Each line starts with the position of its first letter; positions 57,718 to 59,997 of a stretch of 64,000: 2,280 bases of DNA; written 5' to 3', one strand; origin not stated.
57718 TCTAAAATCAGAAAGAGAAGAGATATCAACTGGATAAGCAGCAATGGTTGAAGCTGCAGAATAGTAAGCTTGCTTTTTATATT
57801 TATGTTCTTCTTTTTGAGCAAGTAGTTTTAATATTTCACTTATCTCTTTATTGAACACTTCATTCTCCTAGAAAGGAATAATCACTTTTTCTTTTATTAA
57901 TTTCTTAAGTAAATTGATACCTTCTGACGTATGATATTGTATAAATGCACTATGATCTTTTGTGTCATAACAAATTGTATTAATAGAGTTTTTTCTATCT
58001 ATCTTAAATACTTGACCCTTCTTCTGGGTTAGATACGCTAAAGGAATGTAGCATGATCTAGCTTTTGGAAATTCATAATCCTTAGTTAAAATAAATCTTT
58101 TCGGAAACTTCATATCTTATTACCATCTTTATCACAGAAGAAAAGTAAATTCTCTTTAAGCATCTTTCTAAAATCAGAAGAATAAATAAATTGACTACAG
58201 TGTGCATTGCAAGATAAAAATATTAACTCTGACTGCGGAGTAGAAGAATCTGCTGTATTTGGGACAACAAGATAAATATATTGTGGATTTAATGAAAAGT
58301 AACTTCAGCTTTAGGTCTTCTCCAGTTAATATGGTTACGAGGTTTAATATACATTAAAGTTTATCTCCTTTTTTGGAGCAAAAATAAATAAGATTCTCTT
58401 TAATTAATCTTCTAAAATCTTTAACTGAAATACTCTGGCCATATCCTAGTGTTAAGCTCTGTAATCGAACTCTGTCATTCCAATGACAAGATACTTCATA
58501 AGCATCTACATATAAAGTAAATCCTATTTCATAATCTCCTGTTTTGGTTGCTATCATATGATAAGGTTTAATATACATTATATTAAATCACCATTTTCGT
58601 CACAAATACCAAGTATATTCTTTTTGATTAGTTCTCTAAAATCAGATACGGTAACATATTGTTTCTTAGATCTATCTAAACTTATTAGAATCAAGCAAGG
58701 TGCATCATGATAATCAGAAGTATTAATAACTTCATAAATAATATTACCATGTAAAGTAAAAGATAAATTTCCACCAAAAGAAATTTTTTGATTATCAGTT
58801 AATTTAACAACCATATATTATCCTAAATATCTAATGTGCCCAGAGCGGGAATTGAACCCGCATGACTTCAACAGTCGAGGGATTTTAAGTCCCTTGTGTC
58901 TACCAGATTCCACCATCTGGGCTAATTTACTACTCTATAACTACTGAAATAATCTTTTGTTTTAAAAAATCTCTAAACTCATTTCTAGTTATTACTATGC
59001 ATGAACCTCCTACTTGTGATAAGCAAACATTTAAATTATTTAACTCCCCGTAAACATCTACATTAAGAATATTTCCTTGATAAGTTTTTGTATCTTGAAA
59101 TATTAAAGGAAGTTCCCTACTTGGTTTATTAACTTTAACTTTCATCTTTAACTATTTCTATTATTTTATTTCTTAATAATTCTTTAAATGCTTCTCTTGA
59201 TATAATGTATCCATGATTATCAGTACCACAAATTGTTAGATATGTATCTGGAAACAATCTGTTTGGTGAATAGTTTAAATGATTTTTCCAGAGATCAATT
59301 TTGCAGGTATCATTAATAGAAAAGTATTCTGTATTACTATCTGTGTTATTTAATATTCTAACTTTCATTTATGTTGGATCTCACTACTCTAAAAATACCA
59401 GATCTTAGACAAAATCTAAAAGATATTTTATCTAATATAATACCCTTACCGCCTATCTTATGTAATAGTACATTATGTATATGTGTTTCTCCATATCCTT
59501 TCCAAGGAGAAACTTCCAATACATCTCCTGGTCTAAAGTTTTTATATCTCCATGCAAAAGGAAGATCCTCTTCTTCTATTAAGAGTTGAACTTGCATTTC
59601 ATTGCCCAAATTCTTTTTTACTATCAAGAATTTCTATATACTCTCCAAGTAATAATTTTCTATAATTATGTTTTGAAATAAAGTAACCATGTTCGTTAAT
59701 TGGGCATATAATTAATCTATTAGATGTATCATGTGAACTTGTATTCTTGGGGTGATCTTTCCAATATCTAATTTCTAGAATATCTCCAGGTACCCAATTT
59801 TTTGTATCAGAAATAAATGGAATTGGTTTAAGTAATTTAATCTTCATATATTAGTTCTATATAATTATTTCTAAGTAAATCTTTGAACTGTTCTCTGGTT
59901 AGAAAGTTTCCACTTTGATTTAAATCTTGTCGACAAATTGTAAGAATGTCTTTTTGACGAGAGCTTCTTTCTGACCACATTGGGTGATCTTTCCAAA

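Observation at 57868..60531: Large expansion of a small-protein family with the conserved C-terminal motif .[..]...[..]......, in tandem arrays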

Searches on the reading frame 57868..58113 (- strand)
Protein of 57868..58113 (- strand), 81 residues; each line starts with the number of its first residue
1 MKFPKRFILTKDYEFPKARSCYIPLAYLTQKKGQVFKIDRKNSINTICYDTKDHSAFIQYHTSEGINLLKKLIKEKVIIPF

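Call 10: search_protein_families(library=pfam, proteins=[window:57868-58113:-], max_evalue=1)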
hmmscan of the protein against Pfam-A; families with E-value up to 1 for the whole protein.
window:57868-58113:- (81 aa): 1 family
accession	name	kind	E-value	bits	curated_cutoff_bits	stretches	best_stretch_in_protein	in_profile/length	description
PF13669.12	Glyoxalase_4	-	0.099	13.4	27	1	38-74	63-99/109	Glyoxalase/Bleomycin resistance protein/Dioxygenase superfamily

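Call 12: search_protein_families(library=phrogs, proteins=[window:57868-58113:-], max_evalue=1)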
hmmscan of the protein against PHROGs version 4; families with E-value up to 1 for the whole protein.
window:57868-58113:- (81 aa): 1 family
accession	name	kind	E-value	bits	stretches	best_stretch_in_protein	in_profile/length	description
phrog_13045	-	unknown function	0.17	13.1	1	12-72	21-74/93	-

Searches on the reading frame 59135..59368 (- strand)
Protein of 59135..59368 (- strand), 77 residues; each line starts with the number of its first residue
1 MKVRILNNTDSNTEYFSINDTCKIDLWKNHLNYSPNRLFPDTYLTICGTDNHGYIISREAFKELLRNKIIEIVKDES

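Call 10: search_protein_families(library=pfam, proteins=[window:59135-59368:-], max_evalue=1)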
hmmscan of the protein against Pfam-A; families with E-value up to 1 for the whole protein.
window:59135-59368:- (77 aa): 1 family
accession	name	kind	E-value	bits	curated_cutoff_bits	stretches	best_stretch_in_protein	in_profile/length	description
PF09334.17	tRNA-synt_1g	-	0.077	12.2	20.1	1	36-65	32-61/391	tRNA synthetases class I (M)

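Call 12: search_protein_families(library=phrogs, proteins=[window:59135-59368:-], max_evalue=1)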
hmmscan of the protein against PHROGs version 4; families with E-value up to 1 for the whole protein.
window:59135-59368:- (77 aa): 1 family
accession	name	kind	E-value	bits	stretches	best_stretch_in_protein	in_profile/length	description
phrog_29823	-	unknown function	0.07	14.3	1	44-59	27-42/47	-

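Call 15: find_homologous_proteins(query=A1, max_evalue=0.001)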
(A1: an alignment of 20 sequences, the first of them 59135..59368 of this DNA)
Query A1 (20 sequences) (77 aa, profile of the alignment): 12 proteins with E <= 0.001 among 115 candidates.
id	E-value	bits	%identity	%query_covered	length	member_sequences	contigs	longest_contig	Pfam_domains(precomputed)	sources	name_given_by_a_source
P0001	2.9e-17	81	100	100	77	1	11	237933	-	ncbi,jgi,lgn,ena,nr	ncbi:MAG TPA: hypothetical protein PKL44_00415 [Candidatus Dojkabacteria bacterium]|nr:hypothetical 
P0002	3.4e-15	74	73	97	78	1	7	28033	-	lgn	-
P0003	4.8e-11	61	-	-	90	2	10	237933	-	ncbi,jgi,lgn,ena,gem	-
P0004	2.3e-10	58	29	53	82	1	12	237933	-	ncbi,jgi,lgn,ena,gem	-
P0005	3.5e-10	58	-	-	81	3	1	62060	-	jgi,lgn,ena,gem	-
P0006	1.1e-8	53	-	-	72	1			-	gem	-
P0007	8.1e-7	47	-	-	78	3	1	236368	-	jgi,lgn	-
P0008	3.9e-6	45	-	-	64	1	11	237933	-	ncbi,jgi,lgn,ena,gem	-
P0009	4.1e-6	45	-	-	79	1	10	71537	-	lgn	-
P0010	3.1e-5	42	-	-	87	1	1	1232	-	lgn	-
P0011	3.9e-5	42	-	-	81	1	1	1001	-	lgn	-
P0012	4.3e-5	42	-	-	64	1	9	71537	-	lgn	-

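Call 18: predict_structure(alignment_id=A1)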
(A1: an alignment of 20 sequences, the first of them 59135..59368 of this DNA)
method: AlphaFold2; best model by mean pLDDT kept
length: 77 residues; sequences in the alignment: 20
mean_pLDDT: 92.6   pTM: 0.78
mean pLDDT of the five models: 92.6, 92.1, 91.6, 91.3, 90.7
residues with pLDDT >= 90: 60; 70-90: 16; 50-70: 1; < 50: 0
segments of 3 or more residues with pLDDT < 50: none
pLDDT, mean of each block of 10 residues (from residue 1): 96 95 95 86 92 92 98 85
secondary structure, 60 per line:
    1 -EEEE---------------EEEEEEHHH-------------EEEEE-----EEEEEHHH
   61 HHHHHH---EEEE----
elements in order: E2-5 E21-26 E43-47 E53-57 H58-66 E70-73
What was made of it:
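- On SH3-like small beta-barrel fold (structural class): AlphaFold/DSSP for A: E2-5, E21-26, E43-47, E53-57, H58-66, E70-73 (pLDDT 92.6, call 18).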

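Call 25: find_encoding_contigs(protein=P0002, flank=10000, max_places=4)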
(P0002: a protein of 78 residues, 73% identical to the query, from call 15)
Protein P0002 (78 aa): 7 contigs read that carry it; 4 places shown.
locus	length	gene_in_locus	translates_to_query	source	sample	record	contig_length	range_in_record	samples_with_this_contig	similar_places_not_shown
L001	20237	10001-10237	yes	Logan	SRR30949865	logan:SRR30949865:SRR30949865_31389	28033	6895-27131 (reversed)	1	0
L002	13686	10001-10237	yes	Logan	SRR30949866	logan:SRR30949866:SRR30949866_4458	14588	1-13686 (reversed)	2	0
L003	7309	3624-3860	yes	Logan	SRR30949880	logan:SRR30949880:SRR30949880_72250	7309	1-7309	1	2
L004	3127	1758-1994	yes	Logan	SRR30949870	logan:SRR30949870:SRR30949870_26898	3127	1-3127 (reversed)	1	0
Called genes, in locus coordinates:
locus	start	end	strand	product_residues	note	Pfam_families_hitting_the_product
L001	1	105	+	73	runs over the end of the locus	-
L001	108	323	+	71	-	-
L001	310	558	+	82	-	-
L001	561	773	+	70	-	-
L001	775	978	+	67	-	-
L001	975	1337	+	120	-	-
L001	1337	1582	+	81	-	-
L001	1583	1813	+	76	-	-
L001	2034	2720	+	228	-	PF01400:Astacin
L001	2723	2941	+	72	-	-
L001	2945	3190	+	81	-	-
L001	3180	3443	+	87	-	-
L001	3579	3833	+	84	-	-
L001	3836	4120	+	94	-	-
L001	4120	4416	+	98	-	-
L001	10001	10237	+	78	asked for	-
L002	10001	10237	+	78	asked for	-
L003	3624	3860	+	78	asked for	-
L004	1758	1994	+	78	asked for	-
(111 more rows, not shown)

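Call 30: search_protein_representatives(alignment_id=A2)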
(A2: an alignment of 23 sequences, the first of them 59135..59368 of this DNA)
Query: 23 sequences, 79 profile positions. Proteins with E-value up to 0.001 (for the whole library): 30; up to 1e-10: 8; up to 1e-30: 0. The best 30 are listed.
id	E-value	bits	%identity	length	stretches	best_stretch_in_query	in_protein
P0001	1.6e-16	76.7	-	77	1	1-78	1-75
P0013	1.7e-14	70.2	-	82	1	1-78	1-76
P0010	7.6e-14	68.1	-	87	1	1-79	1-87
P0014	1.0e-13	67.6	-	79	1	1-79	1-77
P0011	1.3e-12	64.2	-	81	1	1-76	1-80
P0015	1.3e-12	64.2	-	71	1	1-78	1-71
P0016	5.3e-11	59.0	-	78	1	1-79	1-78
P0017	6.4e-11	58.7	-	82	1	1-79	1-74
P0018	1.2e-10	57.9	-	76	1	1-78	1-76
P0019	1.9e-10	57.2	-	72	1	1-77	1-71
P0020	2.0e-10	57.1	-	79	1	1-79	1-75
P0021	1.6e-09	54.2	-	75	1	1-76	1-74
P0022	3.1e-09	53.3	-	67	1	23-78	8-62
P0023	1.4e-08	51.2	-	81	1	1-79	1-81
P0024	2.8e-07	47.0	-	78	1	1-79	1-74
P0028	4.3e-05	40.0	-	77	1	1-77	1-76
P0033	2.2e-04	37.7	-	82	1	1-77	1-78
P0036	5.2e-04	36.6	-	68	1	1-76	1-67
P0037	6.7e-04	36.2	-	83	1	1-77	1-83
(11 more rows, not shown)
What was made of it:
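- The same profile finds members in other contigs at E down to 1e-16 against 1.84 billion proteins (call 30).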

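Call 34: find_encoding_contigs(protein=P0028, flank=10000, max_places=3)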
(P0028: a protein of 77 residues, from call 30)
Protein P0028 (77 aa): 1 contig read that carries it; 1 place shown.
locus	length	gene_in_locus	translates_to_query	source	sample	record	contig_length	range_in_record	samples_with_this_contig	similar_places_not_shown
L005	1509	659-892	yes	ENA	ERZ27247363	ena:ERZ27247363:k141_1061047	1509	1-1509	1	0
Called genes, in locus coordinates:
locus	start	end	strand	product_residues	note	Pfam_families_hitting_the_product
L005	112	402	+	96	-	-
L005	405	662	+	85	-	-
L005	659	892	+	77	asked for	-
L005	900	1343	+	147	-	-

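Call 35: find_encoding_contigs(protein=P0001, flank=1000, max_places=6)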
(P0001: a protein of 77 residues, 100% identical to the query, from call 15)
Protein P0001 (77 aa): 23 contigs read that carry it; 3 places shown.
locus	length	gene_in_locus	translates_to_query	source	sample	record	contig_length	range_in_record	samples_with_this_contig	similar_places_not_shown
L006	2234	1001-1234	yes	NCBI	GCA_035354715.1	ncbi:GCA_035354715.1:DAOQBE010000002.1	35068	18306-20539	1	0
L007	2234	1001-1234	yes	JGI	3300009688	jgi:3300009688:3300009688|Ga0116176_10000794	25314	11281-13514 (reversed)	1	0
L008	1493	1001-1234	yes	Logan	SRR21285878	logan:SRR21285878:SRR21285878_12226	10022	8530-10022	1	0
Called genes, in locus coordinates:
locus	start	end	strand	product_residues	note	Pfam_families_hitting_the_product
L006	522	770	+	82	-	-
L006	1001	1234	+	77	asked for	-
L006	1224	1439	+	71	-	-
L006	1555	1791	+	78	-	-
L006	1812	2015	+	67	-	-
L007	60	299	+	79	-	-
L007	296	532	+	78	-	-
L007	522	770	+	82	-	-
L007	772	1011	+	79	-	-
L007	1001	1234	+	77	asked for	-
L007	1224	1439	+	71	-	-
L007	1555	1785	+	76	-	-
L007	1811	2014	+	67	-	-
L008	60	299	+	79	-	-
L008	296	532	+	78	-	-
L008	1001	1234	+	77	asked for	-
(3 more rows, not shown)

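Call 51: find_encoding_contigs(protein=P0033, flank=10000, max_places=2)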
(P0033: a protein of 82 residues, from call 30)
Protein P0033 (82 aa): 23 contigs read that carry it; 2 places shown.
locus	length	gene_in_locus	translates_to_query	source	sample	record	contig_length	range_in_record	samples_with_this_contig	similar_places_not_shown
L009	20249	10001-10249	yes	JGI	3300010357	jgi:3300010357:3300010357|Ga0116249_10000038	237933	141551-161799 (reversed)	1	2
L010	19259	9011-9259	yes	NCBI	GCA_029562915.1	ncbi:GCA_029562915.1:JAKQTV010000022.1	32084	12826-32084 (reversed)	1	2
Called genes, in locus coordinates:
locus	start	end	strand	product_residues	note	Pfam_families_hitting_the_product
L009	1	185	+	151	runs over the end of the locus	PF00011:HSP20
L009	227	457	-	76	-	-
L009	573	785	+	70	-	-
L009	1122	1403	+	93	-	-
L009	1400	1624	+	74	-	-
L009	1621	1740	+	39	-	-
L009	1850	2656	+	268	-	PF10127:RlaP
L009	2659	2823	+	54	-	-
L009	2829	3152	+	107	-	-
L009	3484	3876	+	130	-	-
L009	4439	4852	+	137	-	-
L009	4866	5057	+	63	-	-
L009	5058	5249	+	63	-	-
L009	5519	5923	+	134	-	-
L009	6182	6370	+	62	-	-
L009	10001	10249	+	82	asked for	-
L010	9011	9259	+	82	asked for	-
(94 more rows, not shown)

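Call 52: find_encoding_contigs(protein=P0036, flank=10000, max_places=2)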
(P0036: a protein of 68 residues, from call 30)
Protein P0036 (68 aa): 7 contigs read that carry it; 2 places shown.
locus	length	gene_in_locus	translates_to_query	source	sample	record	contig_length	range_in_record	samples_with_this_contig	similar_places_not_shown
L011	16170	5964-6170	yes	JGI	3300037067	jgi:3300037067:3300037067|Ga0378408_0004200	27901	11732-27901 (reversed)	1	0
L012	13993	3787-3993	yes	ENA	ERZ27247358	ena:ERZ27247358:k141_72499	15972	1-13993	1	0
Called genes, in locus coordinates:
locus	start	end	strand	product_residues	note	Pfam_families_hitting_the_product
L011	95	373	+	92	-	-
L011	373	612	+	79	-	-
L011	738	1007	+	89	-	-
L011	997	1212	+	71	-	-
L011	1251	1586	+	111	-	-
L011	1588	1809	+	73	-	-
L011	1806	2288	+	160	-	-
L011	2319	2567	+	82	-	-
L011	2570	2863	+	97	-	PF20274:cREC_REC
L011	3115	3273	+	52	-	-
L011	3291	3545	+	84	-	-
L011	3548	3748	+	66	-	-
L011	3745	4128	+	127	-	-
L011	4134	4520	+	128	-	-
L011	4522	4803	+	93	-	PF18346:SH3_15 (weak)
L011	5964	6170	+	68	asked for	-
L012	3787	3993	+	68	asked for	-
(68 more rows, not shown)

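Call 53: find_encoding_contigs(protein=P0037, flank=10000, max_places=2)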
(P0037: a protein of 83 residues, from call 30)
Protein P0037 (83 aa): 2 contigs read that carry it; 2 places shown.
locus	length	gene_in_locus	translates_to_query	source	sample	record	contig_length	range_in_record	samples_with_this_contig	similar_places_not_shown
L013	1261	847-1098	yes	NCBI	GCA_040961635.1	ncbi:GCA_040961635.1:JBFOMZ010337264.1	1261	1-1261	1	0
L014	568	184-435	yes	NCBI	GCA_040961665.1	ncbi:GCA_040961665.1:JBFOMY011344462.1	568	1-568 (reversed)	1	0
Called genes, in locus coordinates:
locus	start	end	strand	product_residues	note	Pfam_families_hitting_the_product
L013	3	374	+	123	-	?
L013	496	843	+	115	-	-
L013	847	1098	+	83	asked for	-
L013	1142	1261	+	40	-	?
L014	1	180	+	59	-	?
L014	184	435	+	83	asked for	-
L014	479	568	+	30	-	?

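Call 67: fold_search(model_id=the predicted structure, library=viral)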
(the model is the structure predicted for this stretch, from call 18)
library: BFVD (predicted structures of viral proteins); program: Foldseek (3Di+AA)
matches with E <= 10: 1117; with E <= 0.001: 0
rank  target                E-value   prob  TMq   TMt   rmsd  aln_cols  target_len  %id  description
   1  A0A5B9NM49            3.0e-02  0.99  0.56  0.28   3.7        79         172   11  (no name in the UniProt tables at hand)
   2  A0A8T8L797            3.2e-02  0.99  0.49  0.56   5.9        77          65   14  (no name in the UniProt tables at hand)
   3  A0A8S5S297            3.6e-02  0.99  0.52  0.62   4.5        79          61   11  Uncharacterized protein [Siphoviridae sp. ctCIv11]
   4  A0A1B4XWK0            3.6e-02  0.98  0.46  0.60   4.1        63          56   13  Uncharacterized protein [Tenacibaculum phage pT24]
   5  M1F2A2                4.1e-02  0.98  0.46  0.51   3.5        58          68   10  Uncharacterized protein [Cronobacter phage CR9]
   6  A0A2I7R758            4.4e-02  0.97  0.41  0.59   4.9        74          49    8  (no name in the UniProt tables at hand)
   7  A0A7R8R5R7            5.0e-02  0.99  0.55  0.66   3.6        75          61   20  (no name in the UniProt tables at hand)
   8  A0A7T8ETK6            5.7e-02  0.93  0.48  0.52   4.6        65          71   11  (no name in the UniProt tables at hand)
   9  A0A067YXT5            5.7e-02  0.91  0.45  0.53   5.7        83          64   11  Uncharacterized protein [Escherichia phage vB_EcoS_AHS24]
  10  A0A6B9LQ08            6.0e-02  0.98  0.53  0.65   4.2        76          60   12  (no name in the UniProt tables at hand)
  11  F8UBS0                6.0e-02  0.93  0.44  0.56   4.6        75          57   17  Gp10 [Escherichia phage phiEB49]
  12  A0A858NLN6            6.4e-02  0.84  0.43  0.41   6.4        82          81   18  (no name in the UniProt tables at hand)
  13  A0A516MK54            7.3e-02  0.92  0.46  0.28   5.3        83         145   19  (no name in the UniProt tables at hand)
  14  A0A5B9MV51            7.7e-02  0.99  0.59  0.43   3.1        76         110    8  (no name in the UniProt tables at hand)
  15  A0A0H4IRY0            7.7e-02  0.94  0.44  0.30   3.4        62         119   11  Uncharacterized protein [Pseudoalteromonas phage H101]
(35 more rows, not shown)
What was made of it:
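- Closest known: Small uncharacterised SH3-like phage proteins in BFVD, and DUF1653. Same: The best Foldseek matches have TM about 0.5 (call 67).
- Tried and rejected: Foldseek against BFVD found nothing below E 0.03 (call 67).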

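Call 74: search_solved_structures(query=A3, max_evalue=10)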
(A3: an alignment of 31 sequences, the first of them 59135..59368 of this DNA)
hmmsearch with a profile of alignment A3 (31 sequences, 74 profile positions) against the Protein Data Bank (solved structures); distinct sequences matched with E-value up to 10: 5.
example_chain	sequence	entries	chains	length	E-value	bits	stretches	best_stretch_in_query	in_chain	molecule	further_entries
9cpb_3H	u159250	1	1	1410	0.21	15.3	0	23-70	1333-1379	EF-hand calcium binding domain 6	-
7rro_t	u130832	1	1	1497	0.25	15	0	23-70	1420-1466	EFCAB6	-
9fqr_3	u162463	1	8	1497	0.25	15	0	23-70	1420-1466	EF-hand calcium binding domain 6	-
2a37_A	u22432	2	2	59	0.45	14.2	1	6-42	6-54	Protein E(sev)2B | SH2-SH3 adapter protein drk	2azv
6dgg_A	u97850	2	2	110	0.95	13.2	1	14-47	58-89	RpfR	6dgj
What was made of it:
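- On Eukaryote-type SH3 domains (Pfam SH3 families): The only sequence-level hint is a non-significant profile match to the drk SH3 domain 2a37 (E 0.45, call 74).
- Tried and rejected: A profile search against PDB sequences found nothing significant (call 74).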

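Call 75: search_protein_families(library=padloc, alignment_id=A3, max_evalue=0.1)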
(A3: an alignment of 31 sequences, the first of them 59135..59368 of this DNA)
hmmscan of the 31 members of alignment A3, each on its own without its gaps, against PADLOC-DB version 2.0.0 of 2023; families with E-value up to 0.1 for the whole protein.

A. member 1, window:59135-59368:- (77 aa): 0 families

B. families by the number of members that match (of 31 scanned): 1 family
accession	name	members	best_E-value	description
PDLC00333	PtuB1|PtuB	1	0.002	Unknown function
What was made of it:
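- On Known defence-system proteins (PADLOC): One of 31 members matched PtuB at E 0.002 and nothing else did, which is consistent with chance (call 75)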

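Call 76: search_protein_families(library=pfam, alignment_id=A3, max_evalue=0.1)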
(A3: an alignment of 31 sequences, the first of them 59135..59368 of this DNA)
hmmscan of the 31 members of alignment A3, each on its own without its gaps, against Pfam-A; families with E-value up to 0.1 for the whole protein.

A. member 1, window:59135-59368:- (77 aa): 1 family
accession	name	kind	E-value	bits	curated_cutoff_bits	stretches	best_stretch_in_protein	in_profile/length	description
PF09334.17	tRNA-synt_1g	-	0.077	12.2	20.1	1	36-65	32-61/391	tRNA synthetases class I (M)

B. families by the number of members that match (of 31 scanned): 3 families
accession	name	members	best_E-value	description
PF09334.17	tRNA-synt_1g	1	0.077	tRNA synthetases class I (M)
PF22981.1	RM2_Med14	1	0.092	Mediator of RNA polymerase II transcription subunit 14, RM2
PF25077.1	DUF7800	1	0.098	Domain of unknown function (DUF7800)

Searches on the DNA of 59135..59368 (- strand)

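Call 66: search_rna_families(source=L001, start=10300, end=11100, threshold=gathering)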
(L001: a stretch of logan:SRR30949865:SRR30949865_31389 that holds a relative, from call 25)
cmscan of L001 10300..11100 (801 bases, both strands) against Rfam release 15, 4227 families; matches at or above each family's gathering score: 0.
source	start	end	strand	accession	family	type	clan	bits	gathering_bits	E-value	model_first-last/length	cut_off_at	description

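Call 69: search_rna_families(source=L001, start=10400, end=10980, threshold=evalue, max_evalue=1)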
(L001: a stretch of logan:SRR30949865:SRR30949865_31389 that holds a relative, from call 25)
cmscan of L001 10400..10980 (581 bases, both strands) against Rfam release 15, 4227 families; matches with E-value up to 1: 2.
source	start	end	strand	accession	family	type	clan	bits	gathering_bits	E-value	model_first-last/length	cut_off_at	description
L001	10474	10783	+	RF00028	Intron_gpI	Intron;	-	42.2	50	2e-09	1-253/253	no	Group I catalytic intron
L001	10902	10918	+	RF00023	tmRNA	Gene;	CL00001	16.3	47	0.00016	347-363/374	no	transfer-messenger RNA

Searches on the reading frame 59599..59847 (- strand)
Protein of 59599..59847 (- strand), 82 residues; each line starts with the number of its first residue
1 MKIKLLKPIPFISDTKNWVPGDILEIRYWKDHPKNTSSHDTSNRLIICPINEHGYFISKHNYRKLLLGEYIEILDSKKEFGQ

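Call 10: search_protein_families(library=pfam, proteins=[window:59599-59847:-], max_evalue=1)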
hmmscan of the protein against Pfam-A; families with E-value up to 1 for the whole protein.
window:59599-59847:- (82 aa): 1 family
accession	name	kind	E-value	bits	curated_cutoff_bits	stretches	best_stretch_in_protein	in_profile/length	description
PF22981.1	RM2_Med14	-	0.092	13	27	1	18-47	14-44/80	Mediator of RNA polymerase II transcription subunit 14, RM2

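Call 12: search_protein_families(library=phrogs, proteins=[window:59599-59847:-], max_evalue=1)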
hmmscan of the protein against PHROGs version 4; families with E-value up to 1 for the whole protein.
window:59599-59847:- (82 aa): 0 families
